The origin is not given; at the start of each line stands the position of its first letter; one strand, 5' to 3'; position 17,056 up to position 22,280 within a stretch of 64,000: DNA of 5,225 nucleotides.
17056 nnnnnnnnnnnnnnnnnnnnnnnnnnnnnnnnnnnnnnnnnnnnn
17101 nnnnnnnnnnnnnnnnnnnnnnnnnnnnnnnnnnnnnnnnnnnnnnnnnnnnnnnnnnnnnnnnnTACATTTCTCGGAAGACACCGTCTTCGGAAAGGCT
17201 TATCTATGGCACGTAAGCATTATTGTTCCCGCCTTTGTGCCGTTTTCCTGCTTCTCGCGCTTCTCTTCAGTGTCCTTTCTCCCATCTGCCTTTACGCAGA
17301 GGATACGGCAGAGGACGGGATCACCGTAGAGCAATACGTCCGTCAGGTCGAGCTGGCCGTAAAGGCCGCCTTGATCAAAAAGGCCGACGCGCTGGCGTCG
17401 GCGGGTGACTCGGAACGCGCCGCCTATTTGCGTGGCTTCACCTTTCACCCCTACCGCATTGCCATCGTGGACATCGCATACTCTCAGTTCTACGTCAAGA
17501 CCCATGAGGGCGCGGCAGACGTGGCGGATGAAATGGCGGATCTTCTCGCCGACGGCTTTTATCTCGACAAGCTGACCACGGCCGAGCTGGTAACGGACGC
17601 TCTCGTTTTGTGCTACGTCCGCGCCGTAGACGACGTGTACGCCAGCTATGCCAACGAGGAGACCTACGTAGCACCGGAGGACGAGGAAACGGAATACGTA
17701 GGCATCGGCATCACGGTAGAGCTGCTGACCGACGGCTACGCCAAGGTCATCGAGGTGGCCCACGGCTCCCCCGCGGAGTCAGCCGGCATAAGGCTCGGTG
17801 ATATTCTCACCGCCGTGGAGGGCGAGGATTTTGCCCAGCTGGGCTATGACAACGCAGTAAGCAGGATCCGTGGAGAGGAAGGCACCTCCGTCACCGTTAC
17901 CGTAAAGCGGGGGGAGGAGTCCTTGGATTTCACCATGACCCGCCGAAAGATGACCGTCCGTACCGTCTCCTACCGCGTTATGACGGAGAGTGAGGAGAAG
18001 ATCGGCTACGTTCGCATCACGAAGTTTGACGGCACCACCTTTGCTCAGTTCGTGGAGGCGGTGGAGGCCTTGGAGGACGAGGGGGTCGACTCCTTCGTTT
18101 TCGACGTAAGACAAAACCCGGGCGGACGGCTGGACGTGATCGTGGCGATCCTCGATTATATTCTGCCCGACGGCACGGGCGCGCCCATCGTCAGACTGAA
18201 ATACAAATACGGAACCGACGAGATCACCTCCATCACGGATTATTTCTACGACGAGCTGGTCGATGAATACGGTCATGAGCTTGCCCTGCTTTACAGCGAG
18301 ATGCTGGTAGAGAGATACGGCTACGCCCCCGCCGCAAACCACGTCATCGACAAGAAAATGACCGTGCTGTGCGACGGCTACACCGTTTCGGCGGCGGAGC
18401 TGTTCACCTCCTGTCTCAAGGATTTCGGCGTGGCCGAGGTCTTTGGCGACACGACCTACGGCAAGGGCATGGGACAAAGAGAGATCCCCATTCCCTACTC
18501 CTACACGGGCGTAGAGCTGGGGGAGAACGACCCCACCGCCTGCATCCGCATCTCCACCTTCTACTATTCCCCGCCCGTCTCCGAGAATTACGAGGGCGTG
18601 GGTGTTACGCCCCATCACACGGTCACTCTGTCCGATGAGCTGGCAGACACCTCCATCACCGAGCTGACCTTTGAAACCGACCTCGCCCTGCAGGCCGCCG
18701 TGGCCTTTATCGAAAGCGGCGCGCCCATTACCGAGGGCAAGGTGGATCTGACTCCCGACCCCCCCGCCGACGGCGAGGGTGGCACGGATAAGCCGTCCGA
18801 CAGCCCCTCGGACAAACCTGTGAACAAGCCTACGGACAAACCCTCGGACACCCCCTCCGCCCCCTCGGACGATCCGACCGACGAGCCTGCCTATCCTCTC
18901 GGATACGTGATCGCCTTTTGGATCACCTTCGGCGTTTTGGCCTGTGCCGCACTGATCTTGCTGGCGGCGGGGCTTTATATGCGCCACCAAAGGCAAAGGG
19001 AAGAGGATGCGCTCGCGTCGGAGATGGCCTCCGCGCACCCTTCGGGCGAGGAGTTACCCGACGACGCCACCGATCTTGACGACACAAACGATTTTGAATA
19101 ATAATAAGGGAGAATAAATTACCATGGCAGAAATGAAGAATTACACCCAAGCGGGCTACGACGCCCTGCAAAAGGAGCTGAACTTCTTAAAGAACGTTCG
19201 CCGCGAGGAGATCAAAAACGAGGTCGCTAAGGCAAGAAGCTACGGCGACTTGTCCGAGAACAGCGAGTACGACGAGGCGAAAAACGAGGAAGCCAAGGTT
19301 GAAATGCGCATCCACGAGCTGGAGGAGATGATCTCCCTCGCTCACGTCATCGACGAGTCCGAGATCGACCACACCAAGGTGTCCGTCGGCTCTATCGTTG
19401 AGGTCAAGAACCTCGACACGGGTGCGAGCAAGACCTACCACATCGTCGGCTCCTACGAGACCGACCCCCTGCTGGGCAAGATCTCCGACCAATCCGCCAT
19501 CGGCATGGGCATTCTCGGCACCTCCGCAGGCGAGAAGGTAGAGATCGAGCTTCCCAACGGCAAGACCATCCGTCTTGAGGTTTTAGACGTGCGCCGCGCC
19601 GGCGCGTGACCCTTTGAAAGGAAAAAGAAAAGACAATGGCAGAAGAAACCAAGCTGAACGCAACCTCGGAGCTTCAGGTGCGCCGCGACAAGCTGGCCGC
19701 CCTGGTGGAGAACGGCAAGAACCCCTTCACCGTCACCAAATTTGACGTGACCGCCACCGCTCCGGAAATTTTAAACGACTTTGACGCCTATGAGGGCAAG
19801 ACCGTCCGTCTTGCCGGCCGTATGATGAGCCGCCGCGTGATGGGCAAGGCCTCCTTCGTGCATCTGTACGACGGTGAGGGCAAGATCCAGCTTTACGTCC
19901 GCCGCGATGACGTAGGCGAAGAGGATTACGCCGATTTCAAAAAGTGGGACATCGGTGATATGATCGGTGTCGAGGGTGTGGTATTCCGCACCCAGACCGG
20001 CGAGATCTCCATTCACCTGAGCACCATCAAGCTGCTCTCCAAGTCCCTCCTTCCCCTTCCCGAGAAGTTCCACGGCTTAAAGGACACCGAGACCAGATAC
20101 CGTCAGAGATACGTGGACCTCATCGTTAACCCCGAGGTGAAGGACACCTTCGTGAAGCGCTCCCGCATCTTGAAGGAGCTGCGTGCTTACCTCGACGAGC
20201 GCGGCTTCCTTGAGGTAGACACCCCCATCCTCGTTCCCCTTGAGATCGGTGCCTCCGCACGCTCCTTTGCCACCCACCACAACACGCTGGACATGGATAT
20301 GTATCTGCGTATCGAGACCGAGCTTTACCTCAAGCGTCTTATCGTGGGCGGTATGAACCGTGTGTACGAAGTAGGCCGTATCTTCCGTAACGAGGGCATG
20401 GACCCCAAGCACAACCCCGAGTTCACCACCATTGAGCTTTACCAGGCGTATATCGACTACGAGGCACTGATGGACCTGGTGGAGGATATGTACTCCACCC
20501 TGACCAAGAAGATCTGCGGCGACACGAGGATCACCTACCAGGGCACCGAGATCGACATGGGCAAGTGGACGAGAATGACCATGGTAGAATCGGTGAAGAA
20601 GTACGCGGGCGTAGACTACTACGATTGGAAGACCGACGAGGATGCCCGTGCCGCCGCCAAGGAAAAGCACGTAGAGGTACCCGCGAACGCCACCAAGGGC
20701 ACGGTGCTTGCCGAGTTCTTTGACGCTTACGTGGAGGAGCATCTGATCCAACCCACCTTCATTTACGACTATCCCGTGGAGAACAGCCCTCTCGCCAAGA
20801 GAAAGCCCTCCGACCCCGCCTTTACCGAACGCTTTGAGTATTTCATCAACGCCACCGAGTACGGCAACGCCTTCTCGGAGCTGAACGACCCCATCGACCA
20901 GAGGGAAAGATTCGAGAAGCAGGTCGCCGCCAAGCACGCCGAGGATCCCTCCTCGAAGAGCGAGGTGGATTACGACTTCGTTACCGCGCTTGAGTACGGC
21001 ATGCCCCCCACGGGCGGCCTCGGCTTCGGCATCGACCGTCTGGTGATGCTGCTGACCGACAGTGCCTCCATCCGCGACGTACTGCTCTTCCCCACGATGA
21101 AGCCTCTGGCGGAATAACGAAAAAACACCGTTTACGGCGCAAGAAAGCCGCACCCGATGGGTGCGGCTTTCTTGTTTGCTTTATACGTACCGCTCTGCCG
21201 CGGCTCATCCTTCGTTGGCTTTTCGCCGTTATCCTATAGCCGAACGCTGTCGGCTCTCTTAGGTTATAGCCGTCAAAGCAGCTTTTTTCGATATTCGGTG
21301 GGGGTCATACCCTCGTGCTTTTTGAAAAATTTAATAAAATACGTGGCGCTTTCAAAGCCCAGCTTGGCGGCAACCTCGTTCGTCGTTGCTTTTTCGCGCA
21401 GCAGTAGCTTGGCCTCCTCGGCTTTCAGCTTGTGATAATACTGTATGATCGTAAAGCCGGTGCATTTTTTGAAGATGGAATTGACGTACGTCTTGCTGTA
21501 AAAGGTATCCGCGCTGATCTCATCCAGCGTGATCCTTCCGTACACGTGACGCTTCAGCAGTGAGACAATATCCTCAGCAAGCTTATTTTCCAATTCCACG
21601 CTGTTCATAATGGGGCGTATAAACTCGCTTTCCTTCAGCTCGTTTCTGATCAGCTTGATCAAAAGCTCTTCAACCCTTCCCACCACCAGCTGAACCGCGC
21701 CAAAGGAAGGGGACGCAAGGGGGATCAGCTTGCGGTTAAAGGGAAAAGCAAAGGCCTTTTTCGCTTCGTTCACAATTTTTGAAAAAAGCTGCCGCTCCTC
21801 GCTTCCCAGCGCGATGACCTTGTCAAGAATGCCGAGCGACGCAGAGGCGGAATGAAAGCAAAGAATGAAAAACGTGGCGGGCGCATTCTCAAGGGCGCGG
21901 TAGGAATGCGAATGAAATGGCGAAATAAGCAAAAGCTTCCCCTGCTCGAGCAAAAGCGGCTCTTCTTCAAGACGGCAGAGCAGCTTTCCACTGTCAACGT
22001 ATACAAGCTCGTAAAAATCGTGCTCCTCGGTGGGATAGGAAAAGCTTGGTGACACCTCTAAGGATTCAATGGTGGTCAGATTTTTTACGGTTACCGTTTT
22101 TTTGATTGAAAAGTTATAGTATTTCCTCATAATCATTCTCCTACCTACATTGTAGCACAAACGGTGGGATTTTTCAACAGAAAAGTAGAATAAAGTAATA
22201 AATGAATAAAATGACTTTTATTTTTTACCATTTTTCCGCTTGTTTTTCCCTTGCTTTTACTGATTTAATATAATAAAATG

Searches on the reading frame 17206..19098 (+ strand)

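Call 51: search_protein_families(library=pfam, proteins=[window:17206-19098:+], max_evalue=0.001)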
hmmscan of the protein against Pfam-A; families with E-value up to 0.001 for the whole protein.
window:17206-19098:+ (631 aa): 4 families
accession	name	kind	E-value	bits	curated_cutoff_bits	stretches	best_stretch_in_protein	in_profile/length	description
PF03572.23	Peptidase_S41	-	8.1e-29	100.8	24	1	265-472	1-164/165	Peptidase family S41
PF13180.12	PDZ_2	-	7e-12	45.9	27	1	166-243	2-77/80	PDZ domain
PF17820.7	PDZ_6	-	4.3e-11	42.8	27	1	182-235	3-54/54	PDZ domain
PF00595.29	PDZ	-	1.2e-09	38.8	23.2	1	166-233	11-80/81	PDZ domain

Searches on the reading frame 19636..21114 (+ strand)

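Call 51: search_protein_families(library=pfam, proteins=[window:19636-21114:+], max_evalue=0.001)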
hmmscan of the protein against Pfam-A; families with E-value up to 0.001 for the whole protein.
window:19636-21114:+ (493 aa): 3 families
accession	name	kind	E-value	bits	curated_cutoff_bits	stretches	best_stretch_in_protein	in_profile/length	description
PF00152.25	tRNA-synt_2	-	1.8e-89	300.3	25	1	151-488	2-307/308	tRNA synthetases class II (D, K and N)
PF01336.31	tRNA_anti-codon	-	4e-17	62.4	27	1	57-134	1-75/75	OB-fold nucleic acid binding domain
PF01409.25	tRNA-synt_2d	-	9.3e-06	25.7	19.8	0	242-295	104-155/246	tRNA synthetases class II core domain (F)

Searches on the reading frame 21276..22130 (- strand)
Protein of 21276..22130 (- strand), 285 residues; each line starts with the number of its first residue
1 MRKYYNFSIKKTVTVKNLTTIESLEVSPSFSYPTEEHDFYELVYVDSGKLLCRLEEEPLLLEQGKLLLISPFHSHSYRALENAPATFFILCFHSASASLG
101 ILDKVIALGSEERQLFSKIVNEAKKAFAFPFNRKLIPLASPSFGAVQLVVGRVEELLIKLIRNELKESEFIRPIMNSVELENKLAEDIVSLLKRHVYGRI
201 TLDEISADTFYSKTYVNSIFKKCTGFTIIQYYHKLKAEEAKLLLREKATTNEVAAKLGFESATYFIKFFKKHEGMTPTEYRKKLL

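Call 51: search_protein_families(library=pfam, proteins=[window:21276-22130:-], max_evalue=0.001)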
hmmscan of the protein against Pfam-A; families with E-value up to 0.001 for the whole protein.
window:21276-22130:- (285 aa): 4 families
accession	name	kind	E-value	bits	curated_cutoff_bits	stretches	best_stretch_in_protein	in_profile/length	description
PF12833.13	HTH_18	-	1.3e-20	73.9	33.6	1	207-282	3-79/80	Helix-turn-helix domain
PF00165.29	HTH_AraC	-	8.7e-14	51.7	26.6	1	251-282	12-42/42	Bacterial regulatory helix-turn-helix proteins, AraC family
PF02311.25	AraC_binding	-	1.5e-09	38.2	21.1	1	28-95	12-79/135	AraC-like ligand binding domain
PF07883.17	Cupin_2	-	1.8e-05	24.8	27.2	1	26-88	5-67/70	Cupin domain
